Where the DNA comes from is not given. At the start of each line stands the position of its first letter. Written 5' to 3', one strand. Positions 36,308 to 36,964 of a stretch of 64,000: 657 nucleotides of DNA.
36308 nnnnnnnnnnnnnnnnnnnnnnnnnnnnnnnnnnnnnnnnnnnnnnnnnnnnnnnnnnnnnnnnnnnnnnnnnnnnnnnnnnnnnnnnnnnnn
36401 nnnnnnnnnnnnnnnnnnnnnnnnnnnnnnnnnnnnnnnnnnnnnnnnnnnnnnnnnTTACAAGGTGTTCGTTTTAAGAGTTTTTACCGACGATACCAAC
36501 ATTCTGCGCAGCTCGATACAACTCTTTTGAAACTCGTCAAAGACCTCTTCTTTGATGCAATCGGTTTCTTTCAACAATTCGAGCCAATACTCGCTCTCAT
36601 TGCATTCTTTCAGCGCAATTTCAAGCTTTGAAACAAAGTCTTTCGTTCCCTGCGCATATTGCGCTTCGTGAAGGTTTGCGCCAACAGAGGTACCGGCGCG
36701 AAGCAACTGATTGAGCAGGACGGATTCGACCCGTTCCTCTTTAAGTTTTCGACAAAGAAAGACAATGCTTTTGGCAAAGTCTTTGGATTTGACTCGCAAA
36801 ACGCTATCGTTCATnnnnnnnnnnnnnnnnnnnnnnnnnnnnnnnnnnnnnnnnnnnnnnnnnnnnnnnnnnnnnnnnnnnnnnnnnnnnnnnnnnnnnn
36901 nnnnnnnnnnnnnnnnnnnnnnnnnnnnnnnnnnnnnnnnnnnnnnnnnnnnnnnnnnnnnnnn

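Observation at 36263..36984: Arrays C and D: inverted word/hairpin arrays bracket a low-GC four-helix-bundle gene cassette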

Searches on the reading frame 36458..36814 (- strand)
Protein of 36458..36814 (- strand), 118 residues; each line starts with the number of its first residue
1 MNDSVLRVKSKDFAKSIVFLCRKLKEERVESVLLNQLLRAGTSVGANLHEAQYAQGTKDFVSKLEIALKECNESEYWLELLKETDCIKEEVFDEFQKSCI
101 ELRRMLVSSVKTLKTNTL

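Call 5: search_protein_families(library=pfam, proteins=[window:36458-36814:-])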
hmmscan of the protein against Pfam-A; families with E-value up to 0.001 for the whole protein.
window:36458-36814:- (118 aa): 1 family
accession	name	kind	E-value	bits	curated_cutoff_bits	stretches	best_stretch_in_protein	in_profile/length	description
PF05635.17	23S_rRNA_IVP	-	3.1e-26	92.1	33.8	1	9-107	8-105/106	23S rRNA-intervening sequence protein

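Call 13: find_encoding_contigs(protein=window:36458-36814:-, flank=3000, max_places=10)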
Protein window:36458-36814:- (118 aa): 12 contigs read that carry it; 10 places shown.
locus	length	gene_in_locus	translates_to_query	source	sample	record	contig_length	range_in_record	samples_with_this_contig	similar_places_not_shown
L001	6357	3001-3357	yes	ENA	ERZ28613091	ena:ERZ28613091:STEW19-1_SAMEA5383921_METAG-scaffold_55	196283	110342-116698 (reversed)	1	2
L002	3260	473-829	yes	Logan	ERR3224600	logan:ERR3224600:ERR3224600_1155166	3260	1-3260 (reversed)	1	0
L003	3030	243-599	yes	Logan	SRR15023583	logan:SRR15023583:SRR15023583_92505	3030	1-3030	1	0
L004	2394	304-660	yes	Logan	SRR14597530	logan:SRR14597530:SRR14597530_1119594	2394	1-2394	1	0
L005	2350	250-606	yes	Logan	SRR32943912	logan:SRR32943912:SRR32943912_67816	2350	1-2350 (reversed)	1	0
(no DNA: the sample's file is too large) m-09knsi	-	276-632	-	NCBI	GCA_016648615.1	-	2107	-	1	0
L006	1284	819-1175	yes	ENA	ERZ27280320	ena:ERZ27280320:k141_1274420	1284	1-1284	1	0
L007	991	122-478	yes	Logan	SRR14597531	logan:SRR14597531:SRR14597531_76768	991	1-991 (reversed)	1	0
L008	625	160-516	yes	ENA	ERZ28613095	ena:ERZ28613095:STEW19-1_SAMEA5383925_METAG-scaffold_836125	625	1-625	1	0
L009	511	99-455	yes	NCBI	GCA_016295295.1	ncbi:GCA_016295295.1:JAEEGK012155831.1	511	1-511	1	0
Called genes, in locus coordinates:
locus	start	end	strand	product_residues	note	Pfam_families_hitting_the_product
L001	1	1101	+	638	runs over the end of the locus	PF00005:ABC_tran, PF02463:SMC_N (faint), PF13476:AAA_23 (faint), PF13555:AAA_29 (faint), PF13304:AAA_21 (faint), PF12848:ABC_tran_Xtn, PF00005:ABC_tran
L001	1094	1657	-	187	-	PF12671:Amidase_6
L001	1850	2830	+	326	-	PF02540:NAD_synthase (faint), PF00958:GMP_synt_C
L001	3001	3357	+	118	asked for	PF05635:23S_rRNA_IVP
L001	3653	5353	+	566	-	PF01432:Peptidase_M3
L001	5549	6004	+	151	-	PF13302:Acetyltransf_3, PF00583:Acetyltransf_1, PF13673:Acetyltransf_10 (weak), PF13508:Acetyltransf_7 (weak)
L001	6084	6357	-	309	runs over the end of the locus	PF12146:Hydrolase_4, PF00561:Abhydrolase_1, PF12697:Abhydrolase_6, PF00326:Peptidase_S9 (weak)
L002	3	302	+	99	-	?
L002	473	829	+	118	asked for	PF05635:23S_rRNA_IVP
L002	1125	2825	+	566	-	PF01432:Peptidase_M3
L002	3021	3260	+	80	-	?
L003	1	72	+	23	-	?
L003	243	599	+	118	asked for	PF05635:23S_rRNA_IVP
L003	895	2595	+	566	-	PF01432:Peptidase_M3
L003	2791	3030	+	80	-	?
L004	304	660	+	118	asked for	PF05635:23S_rRNA_IVP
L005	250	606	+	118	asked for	PF05635:23S_rRNA_IVP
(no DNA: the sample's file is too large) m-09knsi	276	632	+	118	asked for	PF05635:23S_rRNA_IVP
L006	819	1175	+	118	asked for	PF05635:23S_rRNA_IVP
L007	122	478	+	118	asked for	PF05635:23S_rRNA_IVP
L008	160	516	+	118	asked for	PF05635:23S_rRNA_IVP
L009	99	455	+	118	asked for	PF05635:23S_rRNA_IVP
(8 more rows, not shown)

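Call 27: find_homologous_proteins(query=window:36458-36814:-, max_evalue=1e-10)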
Query window:36458-36814:- (118 aa): 7696 proteins with E <= 1e-10 among 8000 candidates; the best 120 are listed.
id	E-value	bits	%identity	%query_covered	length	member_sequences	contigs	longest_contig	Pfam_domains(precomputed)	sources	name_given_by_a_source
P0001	3.3e-68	244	100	100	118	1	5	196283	PF05635.18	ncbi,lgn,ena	-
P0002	5.8e-57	208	86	98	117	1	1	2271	PF05635.18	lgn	-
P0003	2.6e-56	206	84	100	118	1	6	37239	PF05635.18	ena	-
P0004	6.2e-56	205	87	97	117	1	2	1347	PF05635.18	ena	-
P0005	2.5e-55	203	83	100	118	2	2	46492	PF05635.18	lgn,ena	-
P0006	5.9e-55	202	83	98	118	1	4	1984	PF05635.18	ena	-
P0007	1.4e-54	200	82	98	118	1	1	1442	PF05635.18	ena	-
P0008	2.0e-54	200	83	98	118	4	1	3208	PF05635.18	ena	-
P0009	3.6e-54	199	84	97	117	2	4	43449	PF05635.18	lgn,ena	-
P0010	4.7e-54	199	81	98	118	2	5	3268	PF05635.18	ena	-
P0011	8.9e-54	198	82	100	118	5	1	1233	PF05635.18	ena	-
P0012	9.6e-54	198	80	97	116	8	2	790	PF05635.18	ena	-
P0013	1.2e-53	197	82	97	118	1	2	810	PF05635.18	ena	-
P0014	3.4e-53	196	80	97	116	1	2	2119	PF05635.18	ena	-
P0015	3.8e-53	196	81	97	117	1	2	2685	PF05635.18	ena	-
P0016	4.5e-53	196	79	97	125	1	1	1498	PF05635.18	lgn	-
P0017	5.0e-53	195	78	97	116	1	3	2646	PF05635.18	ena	-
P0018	6.6e-53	195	80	97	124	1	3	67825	PF05635.18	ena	-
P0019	7.6e-53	195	80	97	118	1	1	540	PF05635.18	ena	-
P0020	3.0e-52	193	79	97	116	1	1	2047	PF05635.18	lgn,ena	-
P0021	4.1e-52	192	79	98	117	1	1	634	PF05635.18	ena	-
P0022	4.6e-52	192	78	98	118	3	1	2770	PF05635.18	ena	-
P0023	4.8e-52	192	75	97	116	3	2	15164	PF05635.18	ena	-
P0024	5.2e-52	192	78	97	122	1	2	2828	PF05635.18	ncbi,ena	-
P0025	5.2e-52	192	80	97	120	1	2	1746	PF05635.18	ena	-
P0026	5.5e-52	192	79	99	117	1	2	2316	PF05635.18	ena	-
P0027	5.6e-52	192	79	97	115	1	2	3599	PF05635.18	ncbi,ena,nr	ncbi:MAG: four helix bundle protein [Clostridia bacterium]|nr:four helix bundle protein [Clostridia 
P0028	7.3e-52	192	81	97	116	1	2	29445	PF05635.18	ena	-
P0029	7.4e-52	192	82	97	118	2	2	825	PF05635.18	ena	-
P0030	7.9e-52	192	79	97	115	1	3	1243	PF05635.18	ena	-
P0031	8.7e-52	191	78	97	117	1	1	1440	PF05635.18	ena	-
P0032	9.1e-52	191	81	97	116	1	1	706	PF05635.18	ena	-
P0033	1.2e-51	191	77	97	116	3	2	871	PF05635.18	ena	-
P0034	1.2e-51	191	78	99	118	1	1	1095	PF05635.18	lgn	-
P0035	1.3e-51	191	77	97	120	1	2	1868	PF05635.18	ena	-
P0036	1.4e-51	191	77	99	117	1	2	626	PF05635.18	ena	-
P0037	1.4e-51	191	79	97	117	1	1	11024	PF05635.18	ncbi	-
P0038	1.4e-51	191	80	97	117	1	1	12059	PF05635.18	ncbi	-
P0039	1.5e-51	191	77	97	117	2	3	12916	PF05635.18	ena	-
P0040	1.5e-51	191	78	97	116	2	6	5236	PF05635.18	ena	-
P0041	1.6e-51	191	82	97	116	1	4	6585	PF05635.18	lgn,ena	-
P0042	1.8e-51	190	75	97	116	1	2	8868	PF05635.18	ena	-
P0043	1.9e-51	190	80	97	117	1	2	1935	PF05635.18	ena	-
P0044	1.9e-51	190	78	97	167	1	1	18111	PF05635.18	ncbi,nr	ncbi:MAG: four helix bundle protein [Clostridiales bacterium]|nr:four helix bundle protein [Clostrid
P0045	2.2e-51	190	79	97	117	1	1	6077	PF05635.18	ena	-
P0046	2.5e-51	190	78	97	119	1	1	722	PF05635.18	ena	-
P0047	2.6e-51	190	76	97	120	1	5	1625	PF05635.18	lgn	-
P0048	3.0e-51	190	79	97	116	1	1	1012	PF05635.18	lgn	-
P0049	3.0e-51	190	76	99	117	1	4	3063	PF05635.18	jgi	-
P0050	3.5e-51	189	80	97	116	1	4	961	PF05635.18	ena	-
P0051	3.5e-51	189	75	96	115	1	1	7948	PF05635.18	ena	-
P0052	3.7e-51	189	79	97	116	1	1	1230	PF05635.18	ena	-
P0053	3.8e-51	189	81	97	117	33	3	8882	PF05635.18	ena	-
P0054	3.8e-51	189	79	97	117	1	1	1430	PF05635.18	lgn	-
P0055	3.9e-51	189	74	99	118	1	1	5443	PF05635.18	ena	-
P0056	4.0e-51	189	80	97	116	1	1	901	PF05635.18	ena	-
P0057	4.1e-51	189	75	100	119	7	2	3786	PF05635.18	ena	-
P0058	4.6e-51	189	76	97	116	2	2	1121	PF05635.18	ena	-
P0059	4.8e-51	189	78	97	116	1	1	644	PF05635.18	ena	-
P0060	4.8e-51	189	79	97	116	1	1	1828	PF05635.18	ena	-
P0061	4.9e-51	189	79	97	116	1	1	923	PF05635.18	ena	-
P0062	5.3e-51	189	78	97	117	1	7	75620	PF05635.18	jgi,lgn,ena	-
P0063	5.4e-51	189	78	97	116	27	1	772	PF05635.18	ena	-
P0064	5.5e-51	189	75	99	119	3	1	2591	PF05635.18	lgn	-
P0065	5.7e-51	189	78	97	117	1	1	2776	PF05635.18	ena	-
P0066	6.2e-51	189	77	98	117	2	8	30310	PF05635.18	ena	-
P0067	6.2e-51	189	80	97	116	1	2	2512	PF05635.18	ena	-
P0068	6.3e-51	189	78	97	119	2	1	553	PF05635.18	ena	-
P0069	6.4e-51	189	77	97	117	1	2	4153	PF05635.18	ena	-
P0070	6.6e-51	189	78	97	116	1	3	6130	PF05635.18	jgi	-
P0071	6.8e-51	189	80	97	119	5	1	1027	PF05635.18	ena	-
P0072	7.7e-51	188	79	97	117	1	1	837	PF05635.18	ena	-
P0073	7.9e-51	188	78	97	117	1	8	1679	PF05635.18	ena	-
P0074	8.0e-51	188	78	97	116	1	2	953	PF05635.18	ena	-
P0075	8.2e-51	188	78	97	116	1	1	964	PF05635.18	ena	-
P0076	8.4e-51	188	78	97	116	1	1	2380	PF05635.18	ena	-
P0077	8.5e-51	188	77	97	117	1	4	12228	PF05635.18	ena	-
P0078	9.5e-51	188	77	99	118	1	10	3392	PF05635.18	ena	-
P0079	9.8e-51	188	77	97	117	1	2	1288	PF05635.18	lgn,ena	-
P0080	9.9e-51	188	77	99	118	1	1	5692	PF05635.18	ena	-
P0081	1.0e-50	188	77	97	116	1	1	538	PF05635.18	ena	-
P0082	1.0e-50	188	79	97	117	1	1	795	PF05635.18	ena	-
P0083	1.1e-50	188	77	97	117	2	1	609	PF05635.18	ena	-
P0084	1.1e-50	188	78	97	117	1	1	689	PF05635.18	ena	-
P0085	1.1e-50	188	79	97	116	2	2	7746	PF05635.18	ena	-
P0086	1.2e-50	188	75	96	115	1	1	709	PF05635.18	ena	-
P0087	1.2e-50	188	79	97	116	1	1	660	PF05635.18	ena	-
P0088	1.2e-50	188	78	97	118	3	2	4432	PF05635.18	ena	-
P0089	1.3e-50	188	76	95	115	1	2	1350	PF05635.18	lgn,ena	-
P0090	1.3e-50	188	78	97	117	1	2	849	PF05635.18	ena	-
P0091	1.3e-50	188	78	97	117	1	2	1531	PF05635.18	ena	-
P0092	1.3e-50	188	80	97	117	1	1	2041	PF05635.18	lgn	-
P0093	1.4e-50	188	78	97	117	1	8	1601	PF05635.18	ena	-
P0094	1.4e-50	188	77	97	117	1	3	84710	PF05635.18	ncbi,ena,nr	ncbi:MAG: four helix bundle protein [Clostridia bacterium]|nr:four helix bundle protein [Clostridia 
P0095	1.4e-50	188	75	100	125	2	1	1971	PF05635.18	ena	-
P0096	1.4e-50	187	79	97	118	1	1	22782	PF05635.18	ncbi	-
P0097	1.6e-50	187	79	97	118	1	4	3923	PF05635.18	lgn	-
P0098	1.6e-50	187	77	97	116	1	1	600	PF05635.18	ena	-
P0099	1.6e-50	187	78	97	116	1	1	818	PF05635.18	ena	-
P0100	1.7e-50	187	71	97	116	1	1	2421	PF05635.18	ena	-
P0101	1.8e-50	187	78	97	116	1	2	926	PF05635.18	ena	-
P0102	1.8e-50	187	79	97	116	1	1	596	PF05635.18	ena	-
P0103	1.8e-50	187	77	97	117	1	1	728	PF05635.18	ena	-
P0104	1.8e-50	187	78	98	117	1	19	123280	PF05635.18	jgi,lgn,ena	-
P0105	1.9e-50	187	77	97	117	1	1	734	PF05635.18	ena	-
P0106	1.9e-50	187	78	99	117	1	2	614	PF05635.18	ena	-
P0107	2.0e-50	187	77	97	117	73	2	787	PF05635.18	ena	-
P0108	2.0e-50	187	77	97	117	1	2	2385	PF05635.18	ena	-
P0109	2.0e-50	187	78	97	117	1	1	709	PF05635.18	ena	-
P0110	2.1e-50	187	77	97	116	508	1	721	PF05635.18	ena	-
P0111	2.1e-50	187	78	97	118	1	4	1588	PF05635.18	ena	-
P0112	2.1e-50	187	75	96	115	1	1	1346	PF05635.18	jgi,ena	jgi:four helix bundle protein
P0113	2.1e-50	187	76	97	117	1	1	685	PF05635.18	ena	-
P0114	2.2e-50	187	77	97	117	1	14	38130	PF05635.18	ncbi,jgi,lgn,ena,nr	ncbi:MAG: four helix bundle protein [Ruminococcaceae bacterium]|nr:four helix bundle protein [Oscill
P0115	2.2e-50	187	81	97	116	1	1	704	PF05635.18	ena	-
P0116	2.2e-50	187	78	97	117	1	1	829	PF05635.18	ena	-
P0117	2.3e-50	187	77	97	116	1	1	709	PF05635.18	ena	-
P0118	2.3e-50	187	77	97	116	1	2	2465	PF05635.18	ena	-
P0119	2.3e-50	187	76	95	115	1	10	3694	PF05635.18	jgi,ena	jgi:four helix bundle protein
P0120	2.3e-50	187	76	97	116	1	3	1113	PF05635.18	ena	-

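Call 28: find_encoding_contigs(protein=P0003, flank=2500, max_places=6)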
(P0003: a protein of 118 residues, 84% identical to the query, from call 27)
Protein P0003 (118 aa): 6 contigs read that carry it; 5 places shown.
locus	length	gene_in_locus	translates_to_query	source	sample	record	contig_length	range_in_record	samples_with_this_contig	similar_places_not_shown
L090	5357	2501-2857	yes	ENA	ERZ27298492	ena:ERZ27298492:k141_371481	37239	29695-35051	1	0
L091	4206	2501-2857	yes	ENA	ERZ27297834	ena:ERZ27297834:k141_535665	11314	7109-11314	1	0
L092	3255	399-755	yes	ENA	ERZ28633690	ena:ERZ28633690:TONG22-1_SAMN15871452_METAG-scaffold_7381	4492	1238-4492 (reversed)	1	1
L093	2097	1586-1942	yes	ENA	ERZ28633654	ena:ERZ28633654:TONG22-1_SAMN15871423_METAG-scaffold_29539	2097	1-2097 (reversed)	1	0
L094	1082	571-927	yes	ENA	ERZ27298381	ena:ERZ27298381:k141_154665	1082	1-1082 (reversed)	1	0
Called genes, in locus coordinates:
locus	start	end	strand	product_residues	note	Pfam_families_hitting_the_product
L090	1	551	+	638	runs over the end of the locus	PF00005:ABC_tran, PF02463:SMC_N (faint), PF13555:AAA_29 (faint), PF13304:AAA_21 (faint), PF13401:AAA_22 (faint), PF12848:ABC_tran_Xtn, PF00005:ABC_tran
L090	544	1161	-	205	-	PF12671:Amidase_6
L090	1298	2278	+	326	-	PF02540:NAD_synthase (faint), PF00958:GMP_synt_C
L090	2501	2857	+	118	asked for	PF05635:23S_rRNA_IVP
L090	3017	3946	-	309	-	PF12146:Hydrolase_4, PF00561:Abhydrolase_1, PF12697:Abhydrolase_6, PF00326:Peptidase_S9 (weak)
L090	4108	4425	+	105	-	PF03551:PadR, PF13601:HTH_34 (weak), PF22194:WHD_F93 (weak)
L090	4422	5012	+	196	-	PF22564:HAAS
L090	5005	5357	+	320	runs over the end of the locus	PF13349:DUF4097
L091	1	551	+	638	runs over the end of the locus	PF00005:ABC_tran, PF02463:SMC_N (faint), PF13555:AAA_29 (faint), PF13304:AAA_21 (faint), PF12848:ABC_tran_Xtn, PF00005:ABC_tran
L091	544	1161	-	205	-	PF12671:Amidase_6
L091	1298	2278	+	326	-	PF02540:NAD_synthase (faint), PF00958:GMP_synt_C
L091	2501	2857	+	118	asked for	PF05635:23S_rRNA_IVP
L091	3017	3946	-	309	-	PF05057:DUF676 (faint), PF12146:Hydrolase_4, PF00561:Abhydrolase_1, PF12697:Abhydrolase_6, PF00326:Peptidase_S9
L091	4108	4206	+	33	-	?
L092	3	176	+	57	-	?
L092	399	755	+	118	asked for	PF05635:23S_rRNA_IVP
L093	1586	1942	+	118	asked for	PF05635:23S_rRNA_IVP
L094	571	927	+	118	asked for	PF05635:23S_rRNA_IVP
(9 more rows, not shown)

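Call 29: find_encoding_contigs(protein=P0005, flank=2500, max_places=4)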
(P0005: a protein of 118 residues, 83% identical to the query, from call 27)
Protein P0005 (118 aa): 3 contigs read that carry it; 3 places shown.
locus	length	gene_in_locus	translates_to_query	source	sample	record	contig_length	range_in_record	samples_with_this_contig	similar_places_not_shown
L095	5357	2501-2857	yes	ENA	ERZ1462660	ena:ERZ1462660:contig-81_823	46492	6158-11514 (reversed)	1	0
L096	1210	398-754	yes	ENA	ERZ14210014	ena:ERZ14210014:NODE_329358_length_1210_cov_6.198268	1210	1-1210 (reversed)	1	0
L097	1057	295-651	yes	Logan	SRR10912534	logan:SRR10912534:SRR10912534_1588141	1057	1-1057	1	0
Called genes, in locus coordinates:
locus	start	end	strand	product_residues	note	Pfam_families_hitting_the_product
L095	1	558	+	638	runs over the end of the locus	PF00005:ABC_tran, PF02463:SMC_N (faint), PF13476:AAA_23 (faint), PF13555:AAA_29 (faint), PF13304:AAA_21 (faint), PF12848:ABC_tran_Xtn, PF00005:ABC_tran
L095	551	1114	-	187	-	PF12671:Amidase_6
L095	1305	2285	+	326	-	PF02540:NAD_synthase (faint), PF00958:GMP_synt_C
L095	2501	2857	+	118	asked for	PF05635:23S_rRNA_IVP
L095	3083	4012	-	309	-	PF05057:DUF676 (faint), PF12146:Hydrolase_4, PF00561:Abhydrolase_1, PF12697:Abhydrolase_6, PF00326:Peptidase_S9 (weak)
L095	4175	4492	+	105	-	PF13463:HTH_27 (weak), PF03551:PadR, PF13601:HTH_34 (weak), PF22194:WHD_F93 (weak)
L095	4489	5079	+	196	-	PF22564:HAAS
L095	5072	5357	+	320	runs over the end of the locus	PF13349:DUF4097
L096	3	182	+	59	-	?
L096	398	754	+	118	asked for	PF05635:23S_rRNA_IVP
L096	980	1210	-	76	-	?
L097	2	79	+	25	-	?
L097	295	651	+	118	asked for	PF05635:23S_rRNA_IVP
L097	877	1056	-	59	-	?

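Call 30: find_encoding_contigs(protein=P0009, flank=2500, max_places=4)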
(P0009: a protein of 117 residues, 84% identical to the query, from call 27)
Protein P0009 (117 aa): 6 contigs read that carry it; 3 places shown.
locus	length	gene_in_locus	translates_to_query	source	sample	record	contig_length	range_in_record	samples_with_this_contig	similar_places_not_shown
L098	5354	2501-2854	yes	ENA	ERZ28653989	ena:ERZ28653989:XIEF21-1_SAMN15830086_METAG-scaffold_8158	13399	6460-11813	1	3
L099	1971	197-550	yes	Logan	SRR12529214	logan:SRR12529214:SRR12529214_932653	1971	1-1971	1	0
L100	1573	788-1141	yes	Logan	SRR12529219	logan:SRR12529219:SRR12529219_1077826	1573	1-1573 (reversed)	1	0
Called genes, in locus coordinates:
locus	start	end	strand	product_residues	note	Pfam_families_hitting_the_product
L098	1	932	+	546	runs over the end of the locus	PF02463:SMC_N, PF13175:AAA_15, PF13476:AAA_23, PF13514:AAA_27 (faint), PF13175:AAA_15 (weak), PF13304:AAA_21 (weak), PF20469:OLD-like_TOPRIM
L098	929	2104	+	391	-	PF13245:AAA_19, PF01443:Viral_helicase1 (weak), PF00580:UvrD-helicase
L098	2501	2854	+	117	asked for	PF05635:23S_rRNA_IVP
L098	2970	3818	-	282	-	PF14267:DUF4357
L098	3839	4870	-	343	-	PF00561:Abhydrolase_1, PF05057:DUF676 (faint), PF12146:Hydrolase_4, PF12697:Abhydrolase_6, PF00326:Peptidase_S9 (weak)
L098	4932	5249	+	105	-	PF03551:PadR, PF13601:HTH_34 (weak)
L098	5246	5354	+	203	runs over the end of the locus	PF22564:HAAS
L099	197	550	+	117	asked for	PF05635:23S_rRNA_IVP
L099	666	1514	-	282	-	PF14267:DUF4357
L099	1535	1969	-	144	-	?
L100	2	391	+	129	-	?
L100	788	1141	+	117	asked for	PF05635:23S_rRNA_IVP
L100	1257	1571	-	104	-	?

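Call 33: find_related_loci(query=window:36458-36814:-, collection=metagenome_contigs, flank=2000)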
Query window:36458-36814:- (118 aa) in metagenome_contigs; peptide patterns used: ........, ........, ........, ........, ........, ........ (x = any residue, [..] = any of these).
600 stretches matched a pattern (row limit reached: there are more); 329 encode a relative of the query (tblastn E <= 1e-3); the best 80 are kept; 80 distinct loci.
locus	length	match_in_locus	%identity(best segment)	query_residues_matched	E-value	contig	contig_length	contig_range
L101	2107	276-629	100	1-118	1e-77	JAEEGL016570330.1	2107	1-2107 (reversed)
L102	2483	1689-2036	80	1-116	1e-59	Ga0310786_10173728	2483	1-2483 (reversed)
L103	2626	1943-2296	75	1-118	4e-58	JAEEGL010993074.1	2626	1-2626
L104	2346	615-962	77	1-116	3e-58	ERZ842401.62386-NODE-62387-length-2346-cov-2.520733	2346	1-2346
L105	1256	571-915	77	1-115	2e-60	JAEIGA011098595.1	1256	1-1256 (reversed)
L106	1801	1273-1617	75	1-115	9e-59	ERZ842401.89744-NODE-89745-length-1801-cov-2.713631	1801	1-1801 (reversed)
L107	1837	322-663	78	1-114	3e-58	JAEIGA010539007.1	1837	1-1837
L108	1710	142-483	80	1-114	1e-58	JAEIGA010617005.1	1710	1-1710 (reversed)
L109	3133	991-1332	78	1-114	9e-57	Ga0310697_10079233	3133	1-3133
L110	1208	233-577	77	1-115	4e-59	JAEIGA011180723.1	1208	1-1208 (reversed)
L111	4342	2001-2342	75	1-114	1e-55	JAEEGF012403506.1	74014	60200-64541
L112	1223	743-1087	75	1-115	2e-58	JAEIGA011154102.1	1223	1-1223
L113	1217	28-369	75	1-114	1e-57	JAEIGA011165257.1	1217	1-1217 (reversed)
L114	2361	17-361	76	1-115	4e-55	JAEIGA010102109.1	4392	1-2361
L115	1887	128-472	73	1-115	5e-56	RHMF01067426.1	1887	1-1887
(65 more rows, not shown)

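Call 49: search_solved_structures(query=window:36458-36814:-, max_evalue=0.01)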
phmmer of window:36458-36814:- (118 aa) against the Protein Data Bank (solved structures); distinct sequences matched with E-value up to 0.01: 1.
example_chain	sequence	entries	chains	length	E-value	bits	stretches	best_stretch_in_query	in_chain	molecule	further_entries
2rld_A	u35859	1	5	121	1.7e-28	102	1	1-116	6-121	Uncharacterized protein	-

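Call 50: search_protein_families(library=ncbifam, proteins=[window:36458-36814:-], max_evalue=0.01)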
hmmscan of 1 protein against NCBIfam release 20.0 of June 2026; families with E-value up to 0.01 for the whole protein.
window:36458-36814:- (118 aa): 3 families
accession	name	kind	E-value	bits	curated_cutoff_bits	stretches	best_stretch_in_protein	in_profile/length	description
TIGR02436.1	TIGR02436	subfamily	2e-30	105.2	24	1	9-114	4-109/109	four helix bundle protein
NF008911.0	PRK12275.1-2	subfamily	1e-08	35.7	137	1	14-115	17-117/118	hypothetical protein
NF008912.0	PRK12275.1-6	subfamily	9.9e-07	28.8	124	1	29-115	27-113/117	hypothetical protein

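Call 51: search_protein_families(library=padloc, proteins=[window:36458-36814:-], max_evalue=0.01)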
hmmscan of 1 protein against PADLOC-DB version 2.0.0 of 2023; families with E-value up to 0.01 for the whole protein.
window:36458-36814:- (118 aa): 0 families
